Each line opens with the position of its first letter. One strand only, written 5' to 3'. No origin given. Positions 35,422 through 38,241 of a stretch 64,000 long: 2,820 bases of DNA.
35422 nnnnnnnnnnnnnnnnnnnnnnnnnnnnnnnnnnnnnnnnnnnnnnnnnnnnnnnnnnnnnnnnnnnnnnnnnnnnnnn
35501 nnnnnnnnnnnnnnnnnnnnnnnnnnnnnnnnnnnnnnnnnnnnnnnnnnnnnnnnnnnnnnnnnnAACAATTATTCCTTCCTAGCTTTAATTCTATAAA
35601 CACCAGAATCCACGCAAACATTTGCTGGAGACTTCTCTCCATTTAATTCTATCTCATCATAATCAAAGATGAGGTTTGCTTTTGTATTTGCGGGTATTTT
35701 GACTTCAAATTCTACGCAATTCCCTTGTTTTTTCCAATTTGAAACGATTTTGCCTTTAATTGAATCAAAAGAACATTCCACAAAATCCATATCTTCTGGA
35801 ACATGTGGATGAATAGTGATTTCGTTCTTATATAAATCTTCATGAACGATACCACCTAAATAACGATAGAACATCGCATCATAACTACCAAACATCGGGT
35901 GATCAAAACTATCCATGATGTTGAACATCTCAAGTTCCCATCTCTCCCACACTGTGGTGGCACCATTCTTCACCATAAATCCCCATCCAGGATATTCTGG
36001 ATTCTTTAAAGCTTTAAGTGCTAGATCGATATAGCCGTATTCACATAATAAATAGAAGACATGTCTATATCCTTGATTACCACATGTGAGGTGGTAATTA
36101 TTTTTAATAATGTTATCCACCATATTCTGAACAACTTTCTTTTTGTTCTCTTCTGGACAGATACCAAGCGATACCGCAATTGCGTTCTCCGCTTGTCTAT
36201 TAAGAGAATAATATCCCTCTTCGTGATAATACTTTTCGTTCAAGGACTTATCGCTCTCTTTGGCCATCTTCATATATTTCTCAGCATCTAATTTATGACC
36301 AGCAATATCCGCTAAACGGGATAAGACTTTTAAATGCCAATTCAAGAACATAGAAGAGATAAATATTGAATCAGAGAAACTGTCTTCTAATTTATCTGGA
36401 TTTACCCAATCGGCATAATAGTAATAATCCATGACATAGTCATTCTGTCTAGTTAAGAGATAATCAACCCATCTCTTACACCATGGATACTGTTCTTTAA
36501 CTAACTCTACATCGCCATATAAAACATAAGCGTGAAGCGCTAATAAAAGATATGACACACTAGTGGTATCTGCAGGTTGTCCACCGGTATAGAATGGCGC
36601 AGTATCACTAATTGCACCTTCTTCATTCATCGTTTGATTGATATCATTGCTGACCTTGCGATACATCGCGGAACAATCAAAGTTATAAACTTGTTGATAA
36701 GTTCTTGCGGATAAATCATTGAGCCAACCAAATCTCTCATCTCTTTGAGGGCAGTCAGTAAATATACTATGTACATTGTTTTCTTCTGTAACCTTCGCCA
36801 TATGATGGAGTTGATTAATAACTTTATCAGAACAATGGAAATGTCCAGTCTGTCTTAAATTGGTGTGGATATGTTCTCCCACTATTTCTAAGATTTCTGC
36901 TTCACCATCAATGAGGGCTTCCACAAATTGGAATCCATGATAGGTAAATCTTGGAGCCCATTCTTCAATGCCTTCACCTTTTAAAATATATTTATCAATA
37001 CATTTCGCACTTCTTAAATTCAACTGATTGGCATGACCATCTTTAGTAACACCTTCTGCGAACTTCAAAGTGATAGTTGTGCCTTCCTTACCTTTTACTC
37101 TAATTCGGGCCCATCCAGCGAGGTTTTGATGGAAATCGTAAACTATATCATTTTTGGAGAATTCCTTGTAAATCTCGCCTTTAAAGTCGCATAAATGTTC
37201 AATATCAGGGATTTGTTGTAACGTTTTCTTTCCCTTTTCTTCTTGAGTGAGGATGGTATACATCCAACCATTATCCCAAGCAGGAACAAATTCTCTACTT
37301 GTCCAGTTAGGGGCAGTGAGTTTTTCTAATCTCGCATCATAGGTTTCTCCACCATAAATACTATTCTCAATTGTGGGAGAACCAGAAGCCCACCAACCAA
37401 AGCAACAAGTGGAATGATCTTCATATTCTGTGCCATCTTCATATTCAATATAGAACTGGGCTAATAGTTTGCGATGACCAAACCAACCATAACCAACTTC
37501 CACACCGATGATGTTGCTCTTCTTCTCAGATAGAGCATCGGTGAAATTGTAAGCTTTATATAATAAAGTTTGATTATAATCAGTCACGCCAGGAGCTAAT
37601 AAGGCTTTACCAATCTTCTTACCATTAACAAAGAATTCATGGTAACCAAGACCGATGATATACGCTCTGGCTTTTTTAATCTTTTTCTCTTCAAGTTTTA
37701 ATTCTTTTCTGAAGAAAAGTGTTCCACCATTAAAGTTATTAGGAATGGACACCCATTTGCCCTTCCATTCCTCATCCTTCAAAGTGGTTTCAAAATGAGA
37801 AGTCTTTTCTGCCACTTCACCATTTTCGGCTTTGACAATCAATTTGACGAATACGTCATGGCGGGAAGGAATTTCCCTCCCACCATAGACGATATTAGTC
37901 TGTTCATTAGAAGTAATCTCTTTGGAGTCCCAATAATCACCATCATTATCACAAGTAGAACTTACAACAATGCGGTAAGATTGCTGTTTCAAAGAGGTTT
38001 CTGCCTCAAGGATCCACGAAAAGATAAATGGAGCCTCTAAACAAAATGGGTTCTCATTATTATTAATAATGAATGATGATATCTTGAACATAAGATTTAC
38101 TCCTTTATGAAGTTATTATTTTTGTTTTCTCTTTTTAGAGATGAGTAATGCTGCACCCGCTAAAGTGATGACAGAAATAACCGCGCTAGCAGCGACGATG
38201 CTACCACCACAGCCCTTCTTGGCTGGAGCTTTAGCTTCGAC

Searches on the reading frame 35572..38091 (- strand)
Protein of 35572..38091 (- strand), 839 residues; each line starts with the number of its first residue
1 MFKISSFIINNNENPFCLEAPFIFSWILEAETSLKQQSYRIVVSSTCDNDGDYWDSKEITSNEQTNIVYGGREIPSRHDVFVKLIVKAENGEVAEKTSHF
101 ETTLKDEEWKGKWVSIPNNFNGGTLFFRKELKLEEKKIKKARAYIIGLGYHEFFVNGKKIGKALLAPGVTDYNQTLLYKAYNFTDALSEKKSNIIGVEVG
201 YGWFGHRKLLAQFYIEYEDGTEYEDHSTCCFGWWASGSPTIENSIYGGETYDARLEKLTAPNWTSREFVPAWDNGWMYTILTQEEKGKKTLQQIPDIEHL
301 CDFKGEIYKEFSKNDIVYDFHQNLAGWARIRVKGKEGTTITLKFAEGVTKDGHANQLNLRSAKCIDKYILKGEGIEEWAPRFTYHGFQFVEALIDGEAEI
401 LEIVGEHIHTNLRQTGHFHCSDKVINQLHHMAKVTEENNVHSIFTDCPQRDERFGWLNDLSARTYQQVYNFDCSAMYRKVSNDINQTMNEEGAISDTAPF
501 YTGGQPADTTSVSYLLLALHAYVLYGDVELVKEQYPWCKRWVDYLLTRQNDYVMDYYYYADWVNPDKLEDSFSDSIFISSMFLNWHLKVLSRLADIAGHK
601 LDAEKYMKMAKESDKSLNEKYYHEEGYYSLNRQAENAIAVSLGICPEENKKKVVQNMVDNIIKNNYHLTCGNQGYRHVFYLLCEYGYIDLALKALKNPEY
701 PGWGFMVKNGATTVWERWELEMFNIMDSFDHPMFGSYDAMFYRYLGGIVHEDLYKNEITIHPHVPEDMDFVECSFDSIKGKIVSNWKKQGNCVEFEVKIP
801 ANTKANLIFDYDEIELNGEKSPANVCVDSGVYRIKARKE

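Call 9: search_protein_families(library=pfam, proteins=[window:35572-38091:-], max_evalue=0.001)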
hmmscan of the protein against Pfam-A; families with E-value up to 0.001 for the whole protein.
window:35572-38091:- (839 aa): 5 families
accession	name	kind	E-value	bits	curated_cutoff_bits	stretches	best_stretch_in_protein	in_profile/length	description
PF17389.8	Bac_rhamnosid6H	-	5.8e-78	263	24.5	1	413-744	1-338/339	Bacterial alpha-L-rhamnosidase 6 hairpin glycosidase domain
PF08531.16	Bac_rhamnosid_N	-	1.4e-29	103.5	25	1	136-283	1-154/172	Alpha-L-rhamnosidase N-terminal domain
PF05592.18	Bac_rhamnosid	-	5e-27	94.2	22.2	1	311-391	3-83/102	Bacterial alpha-L-rhamnosidase concanavalin-like domain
PF25788.1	Ig_Rha78A_N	-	4.5e-14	53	27.4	1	13-104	10-103/105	Rha78A-like, N-terminal immunoglobulin domain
PF17390.7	Bac_rhamnosid_C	-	2e-11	44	22.1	1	757-809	11-63/78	Bacterial alpha-L-rhamnosidase C-terminal domain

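Call 86: search_solved_structures(query=window:35572-38091:-, max_evalue=1e-10)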
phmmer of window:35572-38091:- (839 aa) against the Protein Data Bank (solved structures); distinct sequences matched with E-value up to 1e-10: 3.
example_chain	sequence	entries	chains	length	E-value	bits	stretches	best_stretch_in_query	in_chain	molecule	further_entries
6i60_A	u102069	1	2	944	3.4e-133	449.1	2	22-650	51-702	Alpha-rhamnosidase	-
3w5m_A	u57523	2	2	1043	1.9e-91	310.9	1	127-809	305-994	Putative rhamnosidase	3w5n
6gsz_A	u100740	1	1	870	1e-77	265.5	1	125-809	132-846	Alpha-L-rhamnosidase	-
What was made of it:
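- The nearest structural relative of the cassette GH78 is DtRha (call 86).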
